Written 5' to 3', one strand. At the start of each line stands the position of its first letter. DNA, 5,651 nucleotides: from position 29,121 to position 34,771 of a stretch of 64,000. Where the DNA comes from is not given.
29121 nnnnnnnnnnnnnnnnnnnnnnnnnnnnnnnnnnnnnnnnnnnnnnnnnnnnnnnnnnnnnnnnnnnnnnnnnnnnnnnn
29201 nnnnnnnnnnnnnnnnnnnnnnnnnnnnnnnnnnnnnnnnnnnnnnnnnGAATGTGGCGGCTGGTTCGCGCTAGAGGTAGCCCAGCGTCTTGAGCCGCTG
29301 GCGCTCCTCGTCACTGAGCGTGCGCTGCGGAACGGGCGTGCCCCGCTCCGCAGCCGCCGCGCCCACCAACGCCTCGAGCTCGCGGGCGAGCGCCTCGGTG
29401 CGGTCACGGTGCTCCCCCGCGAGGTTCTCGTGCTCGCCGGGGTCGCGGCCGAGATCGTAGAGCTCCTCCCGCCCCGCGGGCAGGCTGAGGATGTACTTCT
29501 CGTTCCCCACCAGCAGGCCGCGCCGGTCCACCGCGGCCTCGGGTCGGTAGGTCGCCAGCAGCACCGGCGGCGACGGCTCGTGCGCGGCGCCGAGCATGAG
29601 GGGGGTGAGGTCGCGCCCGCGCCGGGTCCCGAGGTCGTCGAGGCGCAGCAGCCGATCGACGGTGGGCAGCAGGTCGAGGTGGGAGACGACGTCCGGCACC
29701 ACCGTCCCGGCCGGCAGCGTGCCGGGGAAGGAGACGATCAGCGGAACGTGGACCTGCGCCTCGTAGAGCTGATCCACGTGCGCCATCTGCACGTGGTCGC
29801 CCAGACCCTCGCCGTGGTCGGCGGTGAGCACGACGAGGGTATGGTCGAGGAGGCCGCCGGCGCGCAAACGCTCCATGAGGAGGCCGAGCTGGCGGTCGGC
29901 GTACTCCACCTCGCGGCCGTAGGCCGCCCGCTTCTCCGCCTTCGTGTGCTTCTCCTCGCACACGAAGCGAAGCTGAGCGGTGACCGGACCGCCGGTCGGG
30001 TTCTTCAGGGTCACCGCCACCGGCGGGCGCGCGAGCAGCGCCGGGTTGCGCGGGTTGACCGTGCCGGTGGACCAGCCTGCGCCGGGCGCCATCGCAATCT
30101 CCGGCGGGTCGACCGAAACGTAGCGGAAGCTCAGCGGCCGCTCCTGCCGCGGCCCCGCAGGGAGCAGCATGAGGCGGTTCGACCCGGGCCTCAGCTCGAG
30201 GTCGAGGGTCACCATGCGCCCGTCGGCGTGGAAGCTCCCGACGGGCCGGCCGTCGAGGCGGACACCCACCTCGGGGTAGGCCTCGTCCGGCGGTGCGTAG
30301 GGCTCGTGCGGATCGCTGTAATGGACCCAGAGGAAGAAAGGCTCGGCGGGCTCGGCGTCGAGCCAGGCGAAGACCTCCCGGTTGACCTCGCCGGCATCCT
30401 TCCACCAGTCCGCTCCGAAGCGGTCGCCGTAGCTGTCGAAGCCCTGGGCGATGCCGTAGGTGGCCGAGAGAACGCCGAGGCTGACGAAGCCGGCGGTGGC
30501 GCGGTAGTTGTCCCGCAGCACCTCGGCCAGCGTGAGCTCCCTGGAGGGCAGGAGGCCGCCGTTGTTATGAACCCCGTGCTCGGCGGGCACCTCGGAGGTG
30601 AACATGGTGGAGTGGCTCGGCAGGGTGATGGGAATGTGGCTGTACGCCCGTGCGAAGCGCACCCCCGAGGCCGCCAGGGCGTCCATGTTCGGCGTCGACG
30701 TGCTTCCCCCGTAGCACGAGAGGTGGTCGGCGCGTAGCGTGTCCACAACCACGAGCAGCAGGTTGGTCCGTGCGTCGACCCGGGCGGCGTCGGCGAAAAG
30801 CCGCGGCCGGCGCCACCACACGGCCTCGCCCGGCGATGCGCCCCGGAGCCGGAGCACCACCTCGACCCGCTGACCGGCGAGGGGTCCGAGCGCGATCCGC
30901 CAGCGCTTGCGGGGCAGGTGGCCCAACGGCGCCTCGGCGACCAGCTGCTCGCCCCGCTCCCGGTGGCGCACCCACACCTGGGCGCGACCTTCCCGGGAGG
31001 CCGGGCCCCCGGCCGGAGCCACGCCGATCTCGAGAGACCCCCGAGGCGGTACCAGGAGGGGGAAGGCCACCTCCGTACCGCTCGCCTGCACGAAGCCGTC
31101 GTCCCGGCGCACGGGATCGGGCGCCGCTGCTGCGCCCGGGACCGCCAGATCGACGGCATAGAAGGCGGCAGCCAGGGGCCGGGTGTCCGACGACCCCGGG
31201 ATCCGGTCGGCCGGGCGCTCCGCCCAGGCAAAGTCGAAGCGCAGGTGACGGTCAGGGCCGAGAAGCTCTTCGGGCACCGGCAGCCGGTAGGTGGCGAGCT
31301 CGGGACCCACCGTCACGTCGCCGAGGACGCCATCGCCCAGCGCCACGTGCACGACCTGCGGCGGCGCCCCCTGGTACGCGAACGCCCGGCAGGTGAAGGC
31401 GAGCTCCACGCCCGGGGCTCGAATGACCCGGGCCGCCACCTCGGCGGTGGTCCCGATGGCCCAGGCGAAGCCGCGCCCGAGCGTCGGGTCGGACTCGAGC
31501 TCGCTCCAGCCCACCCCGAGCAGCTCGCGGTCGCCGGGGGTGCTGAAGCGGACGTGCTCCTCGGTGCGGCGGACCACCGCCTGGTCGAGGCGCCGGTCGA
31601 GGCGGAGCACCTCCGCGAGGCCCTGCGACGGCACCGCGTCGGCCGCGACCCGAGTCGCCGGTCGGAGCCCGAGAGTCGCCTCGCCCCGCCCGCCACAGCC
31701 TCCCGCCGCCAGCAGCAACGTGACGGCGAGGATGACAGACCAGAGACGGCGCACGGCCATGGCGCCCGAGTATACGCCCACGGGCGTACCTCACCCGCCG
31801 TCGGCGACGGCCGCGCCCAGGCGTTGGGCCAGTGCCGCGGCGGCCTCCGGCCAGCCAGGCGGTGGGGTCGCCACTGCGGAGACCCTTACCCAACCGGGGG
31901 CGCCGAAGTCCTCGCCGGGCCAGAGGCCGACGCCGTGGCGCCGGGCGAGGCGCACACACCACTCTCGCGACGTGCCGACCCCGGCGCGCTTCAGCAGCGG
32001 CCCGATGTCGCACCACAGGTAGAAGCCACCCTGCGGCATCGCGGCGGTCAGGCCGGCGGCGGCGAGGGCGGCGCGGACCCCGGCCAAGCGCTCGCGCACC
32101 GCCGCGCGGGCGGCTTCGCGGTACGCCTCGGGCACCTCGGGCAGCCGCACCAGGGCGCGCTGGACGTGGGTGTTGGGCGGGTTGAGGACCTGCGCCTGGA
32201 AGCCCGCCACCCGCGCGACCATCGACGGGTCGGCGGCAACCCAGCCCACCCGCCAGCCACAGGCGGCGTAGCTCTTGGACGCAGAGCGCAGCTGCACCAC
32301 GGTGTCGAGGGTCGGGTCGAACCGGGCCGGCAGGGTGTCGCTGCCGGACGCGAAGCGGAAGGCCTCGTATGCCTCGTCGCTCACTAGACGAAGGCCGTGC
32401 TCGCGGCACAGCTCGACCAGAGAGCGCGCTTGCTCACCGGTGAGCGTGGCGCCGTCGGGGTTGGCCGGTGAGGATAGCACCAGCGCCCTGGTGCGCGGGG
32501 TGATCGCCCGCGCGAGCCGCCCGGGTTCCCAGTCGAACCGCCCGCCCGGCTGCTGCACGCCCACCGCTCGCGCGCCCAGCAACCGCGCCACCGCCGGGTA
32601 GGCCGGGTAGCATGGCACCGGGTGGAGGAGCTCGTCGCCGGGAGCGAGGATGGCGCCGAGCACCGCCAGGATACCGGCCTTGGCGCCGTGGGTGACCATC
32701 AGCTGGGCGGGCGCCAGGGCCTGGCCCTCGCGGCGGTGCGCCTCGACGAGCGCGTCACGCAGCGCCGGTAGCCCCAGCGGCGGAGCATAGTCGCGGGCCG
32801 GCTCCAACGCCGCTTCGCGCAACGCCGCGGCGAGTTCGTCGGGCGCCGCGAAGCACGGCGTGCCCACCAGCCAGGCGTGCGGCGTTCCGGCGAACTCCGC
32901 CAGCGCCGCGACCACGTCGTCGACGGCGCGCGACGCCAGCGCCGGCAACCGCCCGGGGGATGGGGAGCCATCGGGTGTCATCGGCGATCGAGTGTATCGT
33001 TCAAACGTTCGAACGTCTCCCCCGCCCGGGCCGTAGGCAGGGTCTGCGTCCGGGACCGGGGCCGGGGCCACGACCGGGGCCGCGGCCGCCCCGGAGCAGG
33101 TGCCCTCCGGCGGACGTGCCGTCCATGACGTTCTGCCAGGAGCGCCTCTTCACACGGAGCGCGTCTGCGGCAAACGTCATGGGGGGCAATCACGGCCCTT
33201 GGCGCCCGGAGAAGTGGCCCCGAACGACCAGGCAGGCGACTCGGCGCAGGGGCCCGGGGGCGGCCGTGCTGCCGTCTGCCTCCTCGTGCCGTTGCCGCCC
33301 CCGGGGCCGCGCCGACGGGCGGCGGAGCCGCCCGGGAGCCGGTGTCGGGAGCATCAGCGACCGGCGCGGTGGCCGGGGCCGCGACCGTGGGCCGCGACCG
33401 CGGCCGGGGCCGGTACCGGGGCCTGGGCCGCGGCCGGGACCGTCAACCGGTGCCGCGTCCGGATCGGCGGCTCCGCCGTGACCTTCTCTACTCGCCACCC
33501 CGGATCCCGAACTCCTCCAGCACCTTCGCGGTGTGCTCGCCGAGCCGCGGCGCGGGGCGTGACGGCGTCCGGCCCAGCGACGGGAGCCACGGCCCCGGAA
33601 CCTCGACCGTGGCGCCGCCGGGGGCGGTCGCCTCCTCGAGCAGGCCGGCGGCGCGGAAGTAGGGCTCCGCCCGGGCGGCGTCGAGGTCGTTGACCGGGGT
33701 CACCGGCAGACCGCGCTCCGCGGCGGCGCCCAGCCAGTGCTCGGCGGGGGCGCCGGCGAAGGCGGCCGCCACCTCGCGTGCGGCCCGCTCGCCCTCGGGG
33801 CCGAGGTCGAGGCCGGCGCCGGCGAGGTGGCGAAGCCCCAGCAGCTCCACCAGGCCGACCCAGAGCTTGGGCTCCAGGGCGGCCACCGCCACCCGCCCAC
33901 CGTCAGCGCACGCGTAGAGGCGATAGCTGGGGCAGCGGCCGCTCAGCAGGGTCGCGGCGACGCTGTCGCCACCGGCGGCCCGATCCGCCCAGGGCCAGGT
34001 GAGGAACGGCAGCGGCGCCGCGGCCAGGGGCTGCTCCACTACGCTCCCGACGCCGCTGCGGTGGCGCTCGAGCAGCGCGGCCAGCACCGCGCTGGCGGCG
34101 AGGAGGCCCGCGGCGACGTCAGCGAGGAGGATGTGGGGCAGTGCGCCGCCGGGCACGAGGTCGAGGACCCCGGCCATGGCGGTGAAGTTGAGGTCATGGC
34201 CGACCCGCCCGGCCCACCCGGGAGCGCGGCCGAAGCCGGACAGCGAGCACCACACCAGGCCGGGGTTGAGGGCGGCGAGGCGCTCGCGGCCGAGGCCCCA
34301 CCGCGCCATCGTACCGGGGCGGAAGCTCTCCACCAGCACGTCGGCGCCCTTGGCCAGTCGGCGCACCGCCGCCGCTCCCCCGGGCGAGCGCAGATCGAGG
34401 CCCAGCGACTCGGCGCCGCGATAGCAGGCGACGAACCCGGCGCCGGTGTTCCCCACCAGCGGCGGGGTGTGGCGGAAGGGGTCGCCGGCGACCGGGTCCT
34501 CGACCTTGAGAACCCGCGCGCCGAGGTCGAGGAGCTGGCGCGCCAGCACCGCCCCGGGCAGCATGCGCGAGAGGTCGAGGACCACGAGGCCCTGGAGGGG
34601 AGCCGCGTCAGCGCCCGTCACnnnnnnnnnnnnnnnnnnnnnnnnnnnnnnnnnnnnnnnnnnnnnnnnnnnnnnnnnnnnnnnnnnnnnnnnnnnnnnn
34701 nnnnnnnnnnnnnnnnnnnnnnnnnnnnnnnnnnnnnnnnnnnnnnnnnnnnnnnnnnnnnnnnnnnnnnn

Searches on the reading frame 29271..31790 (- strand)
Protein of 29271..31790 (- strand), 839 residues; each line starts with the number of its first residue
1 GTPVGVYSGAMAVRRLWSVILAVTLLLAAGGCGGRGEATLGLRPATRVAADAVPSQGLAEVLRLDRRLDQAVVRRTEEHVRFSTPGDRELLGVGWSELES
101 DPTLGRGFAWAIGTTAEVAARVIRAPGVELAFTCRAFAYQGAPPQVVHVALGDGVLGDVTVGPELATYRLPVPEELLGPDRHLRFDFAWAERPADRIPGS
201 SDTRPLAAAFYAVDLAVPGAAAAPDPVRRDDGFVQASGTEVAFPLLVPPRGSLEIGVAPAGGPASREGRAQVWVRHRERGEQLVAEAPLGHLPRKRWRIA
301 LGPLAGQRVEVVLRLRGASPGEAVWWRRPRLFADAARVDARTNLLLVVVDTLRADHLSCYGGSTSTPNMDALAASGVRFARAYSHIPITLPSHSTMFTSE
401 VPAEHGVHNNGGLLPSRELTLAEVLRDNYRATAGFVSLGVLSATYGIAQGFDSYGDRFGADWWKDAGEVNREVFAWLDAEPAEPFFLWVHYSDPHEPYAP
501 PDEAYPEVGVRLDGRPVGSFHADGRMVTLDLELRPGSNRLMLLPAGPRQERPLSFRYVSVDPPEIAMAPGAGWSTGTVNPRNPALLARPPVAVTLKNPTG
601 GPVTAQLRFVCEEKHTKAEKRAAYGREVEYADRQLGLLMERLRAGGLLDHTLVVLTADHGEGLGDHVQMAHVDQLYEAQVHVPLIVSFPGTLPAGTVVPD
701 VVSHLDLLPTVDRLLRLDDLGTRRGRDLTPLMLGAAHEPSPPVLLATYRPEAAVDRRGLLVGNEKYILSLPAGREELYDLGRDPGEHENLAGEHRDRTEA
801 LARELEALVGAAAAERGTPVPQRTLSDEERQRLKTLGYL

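Call 57: search_protein_families(library=pfam, proteins=[window:29271-31790:-], max_evalue=0.00001)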
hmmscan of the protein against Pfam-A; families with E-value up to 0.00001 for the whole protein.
window:29271-31790:- (839 aa): 3 families
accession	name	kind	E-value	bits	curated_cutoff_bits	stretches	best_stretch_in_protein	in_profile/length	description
PF00884.28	Sulfatase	-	3.4e-41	142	25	1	343-711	2-295/301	Sulfatase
PF01663.27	Phosphodiest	-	1.8e-16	61.2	23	1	344-411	1-66/342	Type I phosphodiesterase / nucleotide pyrophosphatase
PF16347.10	SGSH_C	-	1.4e-07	32.2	29.3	1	675-801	11-144/154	N-sulphoglucosamine sulphohydrolase, C-terminal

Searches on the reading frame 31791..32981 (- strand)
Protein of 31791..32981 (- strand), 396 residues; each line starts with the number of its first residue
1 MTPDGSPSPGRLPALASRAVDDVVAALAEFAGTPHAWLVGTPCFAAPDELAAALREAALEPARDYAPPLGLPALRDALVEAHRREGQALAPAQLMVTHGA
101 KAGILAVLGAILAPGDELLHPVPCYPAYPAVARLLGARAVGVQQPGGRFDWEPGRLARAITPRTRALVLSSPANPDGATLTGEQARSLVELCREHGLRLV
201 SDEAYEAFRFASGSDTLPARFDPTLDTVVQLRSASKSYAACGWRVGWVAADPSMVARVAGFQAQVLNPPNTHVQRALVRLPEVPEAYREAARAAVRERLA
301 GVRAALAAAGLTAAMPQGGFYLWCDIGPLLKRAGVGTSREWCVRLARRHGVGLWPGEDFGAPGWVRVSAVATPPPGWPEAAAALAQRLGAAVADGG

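Call 57: search_protein_families(library=pfam, proteins=[window:31791-32981:-], max_evalue=0.00001)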
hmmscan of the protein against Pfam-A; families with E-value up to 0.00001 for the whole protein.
window:31791-32981:- (396 aa): 1 family
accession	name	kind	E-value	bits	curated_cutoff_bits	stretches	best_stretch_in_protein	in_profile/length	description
PF00155.27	Aminotran_1_2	-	6.4e-50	170.8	19.7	1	39-373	8-349/361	Aminotransferase class I and II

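Call 67: find_homologous_proteins(query=window:31791-32981:-, max_evalue=1e-60)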
Query window:31791-32981:- (396 aa): 88 proteins with E <= 1e-60 among 8000 candidates.
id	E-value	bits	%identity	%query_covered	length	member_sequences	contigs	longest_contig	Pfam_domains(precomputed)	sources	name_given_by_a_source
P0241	2.0e-255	865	100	100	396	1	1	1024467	PF00155.28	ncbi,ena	-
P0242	6.0e-129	449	56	96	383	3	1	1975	PF00155.28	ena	-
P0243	6.1e-128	446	56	95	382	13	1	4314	PF00155.28,PF01041.24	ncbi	-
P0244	1.3e-127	444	56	95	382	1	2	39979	PF00155.28,PF01041.24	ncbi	-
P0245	1.4e-127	444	56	95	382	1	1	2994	PF00155.28,PF01041.24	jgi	jgi:aspartate aminotransferase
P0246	2.4e-127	444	56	95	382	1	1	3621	PF00155.28,PF01041.24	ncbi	-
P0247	6.8e-127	442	56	95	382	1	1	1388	PF00155.28,PF01041.24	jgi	jgi:aspartate aminotransferase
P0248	1.1e-126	441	56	94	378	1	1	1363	PF00155.28,PF01041.24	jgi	jgi:aspartate aminotransferase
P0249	1.7e-126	441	56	95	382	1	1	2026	PF00155.28,PF01041.24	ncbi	-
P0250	1.0e-125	438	54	94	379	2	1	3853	PF00155.28,PF01041.24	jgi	jgi:aspartate aminotransferase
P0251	1.6e-125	438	56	95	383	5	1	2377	PF00155.28,PF01041.24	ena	-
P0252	7.3e-125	435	54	96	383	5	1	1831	PF00155.28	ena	-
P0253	1.0e-124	435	54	94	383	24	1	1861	PF00155.28,PF01041.24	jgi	jgi:aspartate aminotransferase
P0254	3.2e-124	433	55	95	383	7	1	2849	PF00155.28,PF01041.24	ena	-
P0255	1.1e-123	432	54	95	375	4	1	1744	PF00155.28,PF01041.24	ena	-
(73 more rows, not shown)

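Call 68: find_encoding_contigs(protein=P0244, flank=6000, max_places=2)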
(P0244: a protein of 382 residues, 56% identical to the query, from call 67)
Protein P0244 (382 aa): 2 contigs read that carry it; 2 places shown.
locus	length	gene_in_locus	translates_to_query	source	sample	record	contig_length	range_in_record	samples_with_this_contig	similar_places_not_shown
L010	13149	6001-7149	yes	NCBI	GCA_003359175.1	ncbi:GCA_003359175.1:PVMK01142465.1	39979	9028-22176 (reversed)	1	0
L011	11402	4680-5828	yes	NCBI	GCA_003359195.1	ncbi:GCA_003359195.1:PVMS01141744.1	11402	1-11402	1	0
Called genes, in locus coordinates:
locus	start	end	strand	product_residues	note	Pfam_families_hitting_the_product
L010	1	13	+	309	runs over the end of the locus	PF00682:HMGL-like, PF22617:HCS_D2, PF08502:LeuA_dimer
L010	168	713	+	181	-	PF00330:Aconitase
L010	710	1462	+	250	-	PF00330:Aconitase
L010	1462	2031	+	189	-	PF00694:Aconitase_C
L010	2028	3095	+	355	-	PF00180:Iso_dh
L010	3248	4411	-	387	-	PF00155:Aminotran_1_2, PF01041:DegT_DnrJ_EryC1 (weak)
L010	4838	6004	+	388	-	PF01817:CM_2, PF02153:PDH_N, PF20463:PDH_C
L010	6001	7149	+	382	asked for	PF00155:Aminotran_1_2, PF01041:DegT_DnrJ_EryC1 (weak)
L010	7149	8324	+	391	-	PF01817:CM_2, PF00800:PDT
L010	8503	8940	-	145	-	PF01850:PIN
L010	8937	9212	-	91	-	-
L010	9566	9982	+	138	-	PF18765:Polbeta (weak)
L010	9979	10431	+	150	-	PF01934:HepT-like, PF08780:NTase_sub_bind (weak)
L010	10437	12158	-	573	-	PF00361:Proton_antipo_M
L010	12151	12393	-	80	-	-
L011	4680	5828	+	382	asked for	PF00155:Aminotran_1_2, PF01041:DegT_DnrJ_EryC1 (weak)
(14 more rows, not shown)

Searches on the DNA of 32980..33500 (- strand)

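Call 70: search_dna_similar(query=window:33040-33450:-, collection=phages, mode=distant, max_evalue=0.001)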
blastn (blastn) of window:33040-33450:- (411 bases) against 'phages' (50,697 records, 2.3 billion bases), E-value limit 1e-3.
Records with a match: 2; places in all: 2; records where one place covers at least 80% of the query: 0.
Best place of each record, by identity: 80-90% 2.
By first word of the organism name: Gordonia 2.
By host as written in the record: Gordonia rubripertincta NRRL B-16540 SEA 2.
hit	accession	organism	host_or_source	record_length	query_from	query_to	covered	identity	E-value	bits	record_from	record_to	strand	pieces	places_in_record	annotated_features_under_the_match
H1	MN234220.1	Gordonia phage Lambo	Gordonia rubripertincta NRRL B-16540 SEA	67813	362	401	10%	87.5%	8e-4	51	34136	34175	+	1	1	41: hypothetical protein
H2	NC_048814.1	Gordonia phage Lambo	Gordonia rubripertincta NRRL B-16540 SEA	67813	362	401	10%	87.5%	8e-4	51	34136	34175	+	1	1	41: hypothetical protein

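Call 75: search_rna_families(source=window, start=32980, end=33500, threshold=evalue, max_evalue=10)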
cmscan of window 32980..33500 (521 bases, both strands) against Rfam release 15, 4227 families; matches with E-value up to 10: 1.
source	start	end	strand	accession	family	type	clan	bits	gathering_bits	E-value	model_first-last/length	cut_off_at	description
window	33075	33136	+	RF03086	chrB-b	Cis-reg;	-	15.9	36.5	0.72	1-49/49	no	chrB-b RNA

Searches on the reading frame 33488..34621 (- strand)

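Call 57: search_protein_families(library=pfam, proteins=[window:33488-34621:-], max_evalue=0.00001)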
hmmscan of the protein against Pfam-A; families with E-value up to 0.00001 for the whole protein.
window:33488-34621:- (377 aa): 1 family
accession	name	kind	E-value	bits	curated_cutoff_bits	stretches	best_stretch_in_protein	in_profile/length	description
PF02515.22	CoA_transf_3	-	4.9e-80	269.8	23.3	1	9-364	1-366/366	CoA-transferase family III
